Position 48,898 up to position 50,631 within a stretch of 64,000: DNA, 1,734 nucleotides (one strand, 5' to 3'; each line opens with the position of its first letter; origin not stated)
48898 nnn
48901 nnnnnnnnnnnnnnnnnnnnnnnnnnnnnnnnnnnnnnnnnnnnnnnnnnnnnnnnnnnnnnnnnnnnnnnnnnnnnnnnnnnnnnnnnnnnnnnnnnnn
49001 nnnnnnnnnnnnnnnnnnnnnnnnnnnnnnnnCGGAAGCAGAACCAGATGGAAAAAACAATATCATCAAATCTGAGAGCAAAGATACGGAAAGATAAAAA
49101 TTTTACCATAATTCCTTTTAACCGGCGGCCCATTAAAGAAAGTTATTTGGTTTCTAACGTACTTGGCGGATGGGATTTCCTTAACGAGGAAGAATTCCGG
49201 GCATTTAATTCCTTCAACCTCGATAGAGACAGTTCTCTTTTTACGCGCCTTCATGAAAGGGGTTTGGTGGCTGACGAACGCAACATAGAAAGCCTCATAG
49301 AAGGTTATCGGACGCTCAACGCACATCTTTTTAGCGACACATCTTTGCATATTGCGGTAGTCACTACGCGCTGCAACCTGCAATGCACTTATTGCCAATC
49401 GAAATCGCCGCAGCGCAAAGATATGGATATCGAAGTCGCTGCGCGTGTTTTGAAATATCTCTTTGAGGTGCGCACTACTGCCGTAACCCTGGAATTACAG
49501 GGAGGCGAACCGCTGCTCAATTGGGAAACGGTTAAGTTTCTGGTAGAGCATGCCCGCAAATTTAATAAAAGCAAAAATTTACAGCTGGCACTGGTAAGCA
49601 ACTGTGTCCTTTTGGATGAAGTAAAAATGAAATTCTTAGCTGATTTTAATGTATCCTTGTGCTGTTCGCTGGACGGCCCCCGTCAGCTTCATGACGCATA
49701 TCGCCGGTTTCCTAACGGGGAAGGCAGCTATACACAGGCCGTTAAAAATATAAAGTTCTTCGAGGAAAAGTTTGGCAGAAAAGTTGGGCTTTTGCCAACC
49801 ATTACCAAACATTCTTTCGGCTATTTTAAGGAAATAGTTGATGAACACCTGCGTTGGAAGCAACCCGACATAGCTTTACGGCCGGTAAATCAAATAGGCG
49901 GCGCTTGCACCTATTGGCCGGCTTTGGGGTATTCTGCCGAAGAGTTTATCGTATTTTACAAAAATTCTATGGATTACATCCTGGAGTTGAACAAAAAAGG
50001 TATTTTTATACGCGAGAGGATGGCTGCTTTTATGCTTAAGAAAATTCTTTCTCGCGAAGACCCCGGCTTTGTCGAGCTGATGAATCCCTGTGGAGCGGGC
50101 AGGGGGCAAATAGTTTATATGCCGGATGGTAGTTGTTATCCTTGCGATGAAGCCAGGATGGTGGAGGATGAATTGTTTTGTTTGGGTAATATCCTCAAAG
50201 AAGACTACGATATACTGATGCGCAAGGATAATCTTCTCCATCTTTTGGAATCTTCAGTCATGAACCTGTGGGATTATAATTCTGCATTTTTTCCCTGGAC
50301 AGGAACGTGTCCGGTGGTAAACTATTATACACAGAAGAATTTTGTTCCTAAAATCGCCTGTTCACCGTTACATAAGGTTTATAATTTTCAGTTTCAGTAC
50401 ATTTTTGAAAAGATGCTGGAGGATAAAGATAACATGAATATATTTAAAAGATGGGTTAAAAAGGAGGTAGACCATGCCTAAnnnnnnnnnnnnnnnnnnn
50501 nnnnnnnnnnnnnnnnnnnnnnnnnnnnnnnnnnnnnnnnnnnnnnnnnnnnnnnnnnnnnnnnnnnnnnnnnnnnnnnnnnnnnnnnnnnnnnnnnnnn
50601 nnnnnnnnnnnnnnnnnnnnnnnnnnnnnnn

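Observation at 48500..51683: Radical SAM/SPASM operon with coupled small ORFs and a Cys/Gly-tailed downstream protein: candidate peptide-modification (RiPP-like) system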

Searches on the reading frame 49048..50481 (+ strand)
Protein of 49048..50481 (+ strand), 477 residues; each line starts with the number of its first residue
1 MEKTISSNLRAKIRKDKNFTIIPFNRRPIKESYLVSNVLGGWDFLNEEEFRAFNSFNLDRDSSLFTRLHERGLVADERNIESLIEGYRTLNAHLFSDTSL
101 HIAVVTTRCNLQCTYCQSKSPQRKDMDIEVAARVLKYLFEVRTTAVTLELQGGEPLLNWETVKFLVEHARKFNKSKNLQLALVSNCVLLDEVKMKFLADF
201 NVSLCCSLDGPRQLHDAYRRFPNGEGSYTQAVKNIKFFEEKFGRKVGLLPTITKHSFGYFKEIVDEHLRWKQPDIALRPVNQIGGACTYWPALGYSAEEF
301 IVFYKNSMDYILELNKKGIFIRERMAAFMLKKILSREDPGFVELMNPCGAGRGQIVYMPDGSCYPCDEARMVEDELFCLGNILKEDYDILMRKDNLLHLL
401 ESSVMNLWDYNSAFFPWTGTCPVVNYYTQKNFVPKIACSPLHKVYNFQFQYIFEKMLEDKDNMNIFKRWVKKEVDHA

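Call 3: search_protein_families(library=ncbifam, proteins=[window:49048-50481:+], max_evalue=1)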
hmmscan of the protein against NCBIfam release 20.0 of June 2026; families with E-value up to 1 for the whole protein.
window:49048-50481:+ (477 aa): 80 families (the best 25 are shown)
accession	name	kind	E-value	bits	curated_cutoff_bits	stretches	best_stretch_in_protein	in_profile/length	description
TIGR03978.1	rSAM_paired_1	equivalog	5.2e-113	378.3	370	1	22-470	2-466/466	His-Xaa-Ser system radical SAM maturase HxsB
NF047865.1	rSAM_PapB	equivalog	5.8e-34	117.8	340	1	104-428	8-323/330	PapB family radical SAM/SPASM ranthipeptide maturase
TIGR04068.1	rSAM_ocin_clost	equivalog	5.5e-33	114.6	500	1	59-384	44-387/462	Cys-rich peptide radical SAM maturase CcpM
TIGR03974.1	rSAM_six_Cys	equivalog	3.2e-30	105.4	425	1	83-387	84-384/451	thioether cross-link-forming SCIFF peptide maturase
TIGR04064.1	rSAM_nif11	equivalog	1.5e-27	96.4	518.7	2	99-239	78-225/459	nif11-like peptide radical SAM maturase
NF035951.1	rSAM_RumMC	equivalog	4.7e-27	94.8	720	1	101-245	114-266/510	RumMC family radical SAM sactipeptide maturase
NF041298.1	rSAM_mat_DynA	equivalog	7.9e-27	94.1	450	1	106-406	8-306/356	dynobactin maturation radical SAM/SPASM protein DynA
NF040492.1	not_ScfB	exception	8.9e-27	94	855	1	105-430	101-424/450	ScfB-related radical SAM/SPASM orphan maturase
TIGR03942.1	sulfatase_rSAM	equivalog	1.7e-24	86.6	349.45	1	103-399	5-299/363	anaerobic sulfatase maturase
TIGR03906.1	quino_hemo_SAM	equivalog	1.6e-22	79.8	453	1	103-254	98-258/467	quinohemoprotein amine dehydrogenase maturation protein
TIGR04115.1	rSAM_Cxxx_rpt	equivalog_domain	7.8e-22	78.2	350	1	104-381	7-287/359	radical SAM peptide maturase, CXXX-repeat target family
TIGR04163.1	rSAM_cobopep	equivalog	9.9e-22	77.3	375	1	105-407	70-371/428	peptide-modifying radical SAM enzyme CbpB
TIGR04280.1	geopep_mat_rSAM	hypoth_equivalog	1.6e-21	76.8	400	1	68-241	53-233/428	geopeptide radical SAM maturase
NF038107.1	rSAM_NF038107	equivalog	2.7e-21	75.9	600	1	33-241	17-236/444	Cys-every-fifth radical SAM/SPASM peptide maturase CefB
TIGR04148.1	GG_samocin_CFB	equivalog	7.2e-21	74.9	300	1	105-242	23-174/411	radical SAM peptide maturase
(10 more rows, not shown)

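Call 4: search_protein_families(library=pfam, proteins=[window:49048-50481:+], max_evalue=1)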
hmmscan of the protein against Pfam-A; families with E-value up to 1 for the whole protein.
window:49048-50481:+ (477 aa): 3 families
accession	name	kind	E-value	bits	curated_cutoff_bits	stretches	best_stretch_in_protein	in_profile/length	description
PF04055.27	Radical_SAM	-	2e-15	57.8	29.5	1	104-265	2-164/166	Radical SAM superfamily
PF13353.11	Fer4_12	-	2.1e-08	35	22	1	103-232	9-136/137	4Fe-4S single cluster domain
PF13186.11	SPASM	-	0.001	19.8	21.5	1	348-390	1-42/67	Iron-sulfur cluster-binding domain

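Call 14: find_related_loci(query=window:49048-50478:+, collection=genome_contigs, flank=6000)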
Query window:49048-50478:+ (477 aa) in genome_contigs; peptide patterns used: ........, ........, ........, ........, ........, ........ (x = any residue, [..] = any of these).
48 stretches matched a pattern; 5 encode a relative of the query (tblastn E <= 1e-3); 5 distinct loci.
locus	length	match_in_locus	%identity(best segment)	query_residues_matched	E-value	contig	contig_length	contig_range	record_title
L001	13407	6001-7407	32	21-472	3e-64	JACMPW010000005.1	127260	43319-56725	MAG: Candidatus Gracilibacteria bacterium isolate LF-bin-37 FL-bin-37-contig-k141_1035765, whole genome shotgun sequence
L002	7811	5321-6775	32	7-469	1e-62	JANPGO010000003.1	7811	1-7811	MAG: Candidatus Gracilibacteria bacterium isolate VAR_69_metabat_328 VAR_69_k141_3654848, whole genome shotgun sequence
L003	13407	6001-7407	32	21-472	6e-62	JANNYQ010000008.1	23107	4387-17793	MAG: Candidatus Gracilibacteria bacterium isolate VAR_25_metabat_71 VAR_25_k141_3102441, whole genome shotgun sequence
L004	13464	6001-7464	32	3-472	2e-61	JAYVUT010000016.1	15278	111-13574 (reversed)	MAG: Candidatus Gracilibacteria bacterium isolate GL75_DN_metabat_86 GL75_DN_metabat_86_15, whole genome shotgun sequenc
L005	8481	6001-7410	31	21-472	2e-60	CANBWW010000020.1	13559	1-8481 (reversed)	MAG: Candidatus Gracilibacteria bacterium isolate JR-MC-A-240519-122 genome assembly, contig: JR-MC-A-240519-C3483, whol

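Call 20: find_homologous_proteins(query=window:49048-50478:+, max_evalue=1e-20)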
Query window:49048-50478:+ (477 aa): 1426 proteins with E <= 1e-20 among 5419 candidates; the best 120 are listed.
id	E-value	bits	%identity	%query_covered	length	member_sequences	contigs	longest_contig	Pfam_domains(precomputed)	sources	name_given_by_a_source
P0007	0.0e+0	1116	100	100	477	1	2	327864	PF04055.28,PF13353.12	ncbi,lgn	ncbi:MAG: His-Xaa-Ser system radical SAM maturase HxsB [Candidatus Omnitrophota bacterium]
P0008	2.5e-290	981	86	100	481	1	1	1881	PF04055.28,PF13353.12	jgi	-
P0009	6.4e-213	726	66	96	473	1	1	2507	PF04055.28,PF13353.12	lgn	-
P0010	9.0e-208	709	64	97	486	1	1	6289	PF04055.28,PF13353.12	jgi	jgi:His-Xaa-Ser system radical SAM maturase HxsB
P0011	1.9e-204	698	64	96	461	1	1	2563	PF04055.28,PF13353.12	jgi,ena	-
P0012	4.0e-204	697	65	95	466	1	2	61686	PF04055.28,PF13353.12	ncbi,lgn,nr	ncbi:MAG: His-Xaa-Ser system radical SAM maturase HxsB [Candidatus Omnitrophota bacterium]|nr:His-Xa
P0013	1.2e-203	695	64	96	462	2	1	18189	PF04055.28,PF13353.12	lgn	-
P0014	1.0e-202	692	62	97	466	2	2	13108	PF04055.28,PF13353.12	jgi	jgi:His-Xaa-Ser system radical SAM maturase HxsB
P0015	2.3e-202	691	62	97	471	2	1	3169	PF04055.28,PF13353.12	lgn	-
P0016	4.1e-202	690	63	96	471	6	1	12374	PF04055.28,PF13353.12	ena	-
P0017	2.6e-201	688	62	97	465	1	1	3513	PF04055.28,PF13353.12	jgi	-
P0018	5.1e-200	683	62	96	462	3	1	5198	PF04055.28,PF13353.12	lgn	-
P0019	4.5e-198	677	61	97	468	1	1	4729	PF04055.28,PF13353.12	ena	-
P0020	5.5e-198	677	61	96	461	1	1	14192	PF04055.28,PF13353.12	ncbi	-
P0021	5.9e-198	676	61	96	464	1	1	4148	PF04055.28,PF13353.12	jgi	jgi:His-Xaa-Ser system radical SAM maturase HxsB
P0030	1.1e-193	662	61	96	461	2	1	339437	PF04055.28,PF13353.12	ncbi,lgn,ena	-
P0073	5.1e-163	561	52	95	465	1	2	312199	PF04055.28,PF13353.12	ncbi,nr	ncbi:MAG: His-Xaa-Ser system radical SAM maturase HxsB [Candidatus Omnitrophica bacterium]|nr:His-Xa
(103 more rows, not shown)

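Call 21: find_encoding_contigs(protein=P0012, flank=6000, max_places=1)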
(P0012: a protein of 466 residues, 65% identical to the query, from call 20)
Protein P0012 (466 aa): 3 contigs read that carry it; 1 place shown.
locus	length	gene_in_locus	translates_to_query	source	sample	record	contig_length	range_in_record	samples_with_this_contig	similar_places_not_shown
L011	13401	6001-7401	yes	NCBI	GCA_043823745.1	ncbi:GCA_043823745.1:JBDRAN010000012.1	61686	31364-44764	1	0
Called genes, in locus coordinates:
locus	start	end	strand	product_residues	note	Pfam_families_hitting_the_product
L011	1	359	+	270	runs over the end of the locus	-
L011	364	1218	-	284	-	-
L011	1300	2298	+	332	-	-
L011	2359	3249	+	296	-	-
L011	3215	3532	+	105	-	PF00550:PP-binding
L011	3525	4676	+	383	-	PF00109:ketoacyl-synt, PF02801:Ketoacyl-synt_C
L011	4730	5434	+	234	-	-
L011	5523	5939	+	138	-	-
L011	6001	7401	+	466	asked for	PF04055:Radical_SAM, PF13353:Fer4_12 (weak)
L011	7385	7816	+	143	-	-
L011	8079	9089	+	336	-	-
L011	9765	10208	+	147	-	PF13181:TPR_8 (faint), PF13414:TPR_11 (faint), PF13424:TPR_12 (weak), PF13432:TPR_16 (faint), PF14559:TPR_19 (faint), PF00515:TPR_1 (weak), PF07719:TPR_2 (weak), PF13374:TPR_10 (weak)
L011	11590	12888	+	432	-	PF05359:DUF748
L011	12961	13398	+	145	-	PF07238:PilZ (weak)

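Call 22: find_encoding_contigs(protein=P0030, flank=6000, max_places=1)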
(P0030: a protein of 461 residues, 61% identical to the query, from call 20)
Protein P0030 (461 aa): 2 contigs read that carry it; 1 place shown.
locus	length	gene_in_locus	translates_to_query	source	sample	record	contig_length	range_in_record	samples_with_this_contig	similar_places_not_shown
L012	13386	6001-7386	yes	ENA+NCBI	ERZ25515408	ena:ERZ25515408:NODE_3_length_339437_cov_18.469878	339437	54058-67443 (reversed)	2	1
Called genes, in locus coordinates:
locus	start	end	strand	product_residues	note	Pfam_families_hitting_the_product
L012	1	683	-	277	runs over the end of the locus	PF02195:ParB_N, PF17762:HTH_ParB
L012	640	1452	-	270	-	PF00142:Fer4_NifH (weak), PF01656:CbiA, PF02374:ArsA_ATPase (faint), PF06564:CBP_BcsQ (weak), PF09140:MipZ, PF10609:ParA (weak), PF13614:AAA_31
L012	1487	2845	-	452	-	PF02096:60KD_IMP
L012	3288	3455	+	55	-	-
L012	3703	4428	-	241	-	PF01522:Polysacc_deac_1, PF10096:DUF2334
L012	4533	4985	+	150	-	-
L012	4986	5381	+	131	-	PF27806:HxsD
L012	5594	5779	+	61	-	-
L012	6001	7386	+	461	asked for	PF13353:Fer4_12, PF04055:Radical_SAM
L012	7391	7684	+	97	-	-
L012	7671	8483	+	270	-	-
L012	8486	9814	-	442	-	PF04055:Radical_SAM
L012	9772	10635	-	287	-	-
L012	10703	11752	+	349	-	PF13353:Fer4_12 (weak), PF04055:Radical_SAM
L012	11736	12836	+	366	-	PF00155:Aminotran_1_2, PF01041:DegT_DnrJ_EryC1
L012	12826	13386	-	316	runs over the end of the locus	PF04055:Radical_SAM, PF13353:Fer4_12 (weak)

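Call 23: find_encoding_contigs(protein=P0073, flank=6000, max_places=1)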
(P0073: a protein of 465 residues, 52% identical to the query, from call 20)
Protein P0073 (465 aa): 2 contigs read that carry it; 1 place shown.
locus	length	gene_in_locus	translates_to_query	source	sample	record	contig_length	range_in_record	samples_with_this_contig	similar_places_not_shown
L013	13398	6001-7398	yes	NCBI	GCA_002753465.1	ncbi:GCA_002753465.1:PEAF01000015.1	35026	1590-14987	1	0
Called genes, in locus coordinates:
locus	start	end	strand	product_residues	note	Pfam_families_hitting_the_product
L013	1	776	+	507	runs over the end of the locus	PF13231:PMT_2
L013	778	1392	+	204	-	PF02585:PIG-L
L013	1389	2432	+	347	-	PF01041:DegT_DnrJ_EryC1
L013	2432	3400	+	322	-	PF00106:adh_short (weak), PF01073:3Beta_HSD, PF01370:Epimerase, PF02719:Polysacc_synt_2, PF04321:RmlD_sub_bind, PF07993:NAD_binding_4, PF13460:NAD_binding_10, PF16363:GDP_Man_Dehyd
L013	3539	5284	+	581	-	PF00749:tRNA-synt_1c, PF03950:tRNA-synt_1c_C, PF20974:tRNA-synt_1c_C2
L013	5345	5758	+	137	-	PF27806:HxsD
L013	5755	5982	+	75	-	-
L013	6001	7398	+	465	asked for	PF13353:Fer4_12 (weak), PF04055:Radical_SAM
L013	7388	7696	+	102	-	-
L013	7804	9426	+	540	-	-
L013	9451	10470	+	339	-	PF13186:SPASM (weak)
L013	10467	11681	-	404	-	PF04101:Glyco_tran_28_C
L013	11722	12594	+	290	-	PF01478:Peptidase_A24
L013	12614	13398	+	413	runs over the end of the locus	PF04055:Radical_SAM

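Call 25: search_protein_families(library=pfam, proteins=[L013:9451-10470:+, L013:7804-9426:+], max_evalue=0.1)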
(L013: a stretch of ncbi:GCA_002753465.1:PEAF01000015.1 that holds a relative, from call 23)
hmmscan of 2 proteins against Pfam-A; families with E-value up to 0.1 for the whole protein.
L013:9451-10470:+ (339 aa): 2 families
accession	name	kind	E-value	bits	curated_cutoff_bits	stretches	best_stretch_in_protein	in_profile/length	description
PF13186.11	SPASM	-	8.8e-07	29.6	21.5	1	247-313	1-66/67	Iron-sulfur cluster-binding domain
PF04055.27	Radical_SAM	-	3e-05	24.7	29.5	1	31-160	6-136/166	Radical SAM superfamily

L013:7804-9426:+ (540 aa): 1 family
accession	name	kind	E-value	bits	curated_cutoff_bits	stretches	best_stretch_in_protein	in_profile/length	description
PF10034.15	Dpy19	-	0.02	13.5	27.2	1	402-481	520-592/653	Q-cell neuroblast polarisation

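Call 26: search_protein_families(library=ncbifam, proteins=[L013:9451-10470:+, L012:7391-7681:+, L013:7388-7693:+], max_evalue=0.1)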
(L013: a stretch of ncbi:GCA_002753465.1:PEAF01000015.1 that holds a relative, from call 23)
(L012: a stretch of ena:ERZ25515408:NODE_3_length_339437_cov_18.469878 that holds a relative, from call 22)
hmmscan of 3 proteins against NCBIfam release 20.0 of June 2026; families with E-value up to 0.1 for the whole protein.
L013:9451-10470:+ (339 aa): 9 families
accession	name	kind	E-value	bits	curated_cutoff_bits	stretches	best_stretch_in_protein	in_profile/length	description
TIGR04317.1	W_rSAM_matur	equivalog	2.4e-16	59.8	380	1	27-222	9-197/349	tungsten cofactor oxidoreductase radical SAM maturase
TIGR04311.1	rSAM_Geo_metal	subfamily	5.9e-16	58.5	400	2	26-222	7-200/423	radical SAM/SPASM family putative metalloenzyme maturase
TIGR04321.1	spiroSPASM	subfamily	2e-06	26.8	250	1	73-161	283-377/510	spiro-SPASM protein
TIGR02668.1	moaA_archaeal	equivalog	0.0002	20.5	325.25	1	20-159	8-142/303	GTP 3',8-cyclase MoaA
TIGR02666.1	moaA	equivalog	0.00044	19.3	284.05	1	21-161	9-151/336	GTP 3',8-cyclase MoaA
NF050035.1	rSAM_WgK_link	exception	0.00059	18.9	650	1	24-203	11-179/367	radical SAM/SPASM peptide maturase WgkB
NF001199.0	PRK00164.2-1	equivalog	0.00069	18.9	231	1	21-160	11-145/308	GTP 3',8-cyclase MoaA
TIGR04084.1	rSAM_AF0577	subfamily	0.0018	17.3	225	1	29-164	4-129/347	TIGR04084 family radical SAM/SPASM domain-containing protein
NF007544.0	PRK10159.1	equivalog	0.086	11.9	599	0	203-299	16-108/351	phosphoporin PhoE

L012:7391-7681:+ (97 aa): 2 families
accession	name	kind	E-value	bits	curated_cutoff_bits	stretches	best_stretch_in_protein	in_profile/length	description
NF038309.1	HisXaaSer_A3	equivalog_domain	2.9e-13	49.4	65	1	8-96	1-81/81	His-Xaa-Ser repeat protein HxsA3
TIGR04117.1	Syntroph_Cxxx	paralog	0.0032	17.5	50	1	15-78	16-74/98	Cys-Xaa-Xaa-Xaa repeat radical SAM target protein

L013:7388-7693:+ (102 aa): 1 family
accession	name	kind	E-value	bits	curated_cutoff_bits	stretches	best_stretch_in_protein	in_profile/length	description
NF038309.1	HisXaaSer_A3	equivalog_domain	2.4e-06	27.2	65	1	13-100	4-80/81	His-Xaa-Ser repeat protein HxsA3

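Call 32: find_related_loci(query=A5, collection=metagenome_contigs, flank=8000)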
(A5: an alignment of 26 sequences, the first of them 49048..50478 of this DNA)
Query A5 (477 aa) in metagenome_contigs; peptide patterns used: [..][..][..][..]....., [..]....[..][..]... (x = any residue, [..] = any of these).
188 stretches matched a pattern; 100 encode a relative of the query (tblastn E <= 1e-3); the best 80 are kept; 80 distinct loci.
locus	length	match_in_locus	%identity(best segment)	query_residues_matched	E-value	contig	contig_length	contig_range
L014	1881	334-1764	86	1-477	0e+0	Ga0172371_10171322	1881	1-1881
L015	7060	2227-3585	64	18-470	0e+0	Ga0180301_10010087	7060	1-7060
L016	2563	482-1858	64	15-472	0e+0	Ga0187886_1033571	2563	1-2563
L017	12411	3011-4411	60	5-472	0e+0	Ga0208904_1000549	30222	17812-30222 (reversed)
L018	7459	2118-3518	60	5-472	0e+0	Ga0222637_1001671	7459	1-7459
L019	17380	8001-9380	61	12-470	0e+0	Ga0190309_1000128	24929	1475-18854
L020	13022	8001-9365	61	17-470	0e+0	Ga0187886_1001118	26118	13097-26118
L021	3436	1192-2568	62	17-473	0e+0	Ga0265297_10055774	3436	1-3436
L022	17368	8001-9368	61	17-472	0e+0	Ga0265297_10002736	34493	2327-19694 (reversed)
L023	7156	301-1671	58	17-472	0e+0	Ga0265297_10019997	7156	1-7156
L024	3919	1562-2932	57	17-472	0e+0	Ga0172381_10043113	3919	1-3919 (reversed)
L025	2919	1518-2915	55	13-477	0e+0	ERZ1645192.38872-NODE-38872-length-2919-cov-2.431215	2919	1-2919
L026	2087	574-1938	55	17-470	0e+0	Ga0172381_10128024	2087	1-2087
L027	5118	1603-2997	53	10-473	2e-176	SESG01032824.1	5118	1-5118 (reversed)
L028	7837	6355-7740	54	10-470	7e-169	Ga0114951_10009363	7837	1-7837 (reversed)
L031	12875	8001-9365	52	18-471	1e-163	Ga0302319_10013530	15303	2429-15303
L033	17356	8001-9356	52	20-470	2e-161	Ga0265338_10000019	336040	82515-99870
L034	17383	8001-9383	52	18-476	2e-161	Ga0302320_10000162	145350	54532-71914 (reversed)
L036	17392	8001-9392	48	13-470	7e-161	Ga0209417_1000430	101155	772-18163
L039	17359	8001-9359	53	20-471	4e-159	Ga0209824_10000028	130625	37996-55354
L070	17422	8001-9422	48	3-470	7e-153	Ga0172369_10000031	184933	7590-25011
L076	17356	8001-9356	53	20-470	8e-166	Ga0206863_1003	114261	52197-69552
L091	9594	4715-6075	47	20-471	2e-125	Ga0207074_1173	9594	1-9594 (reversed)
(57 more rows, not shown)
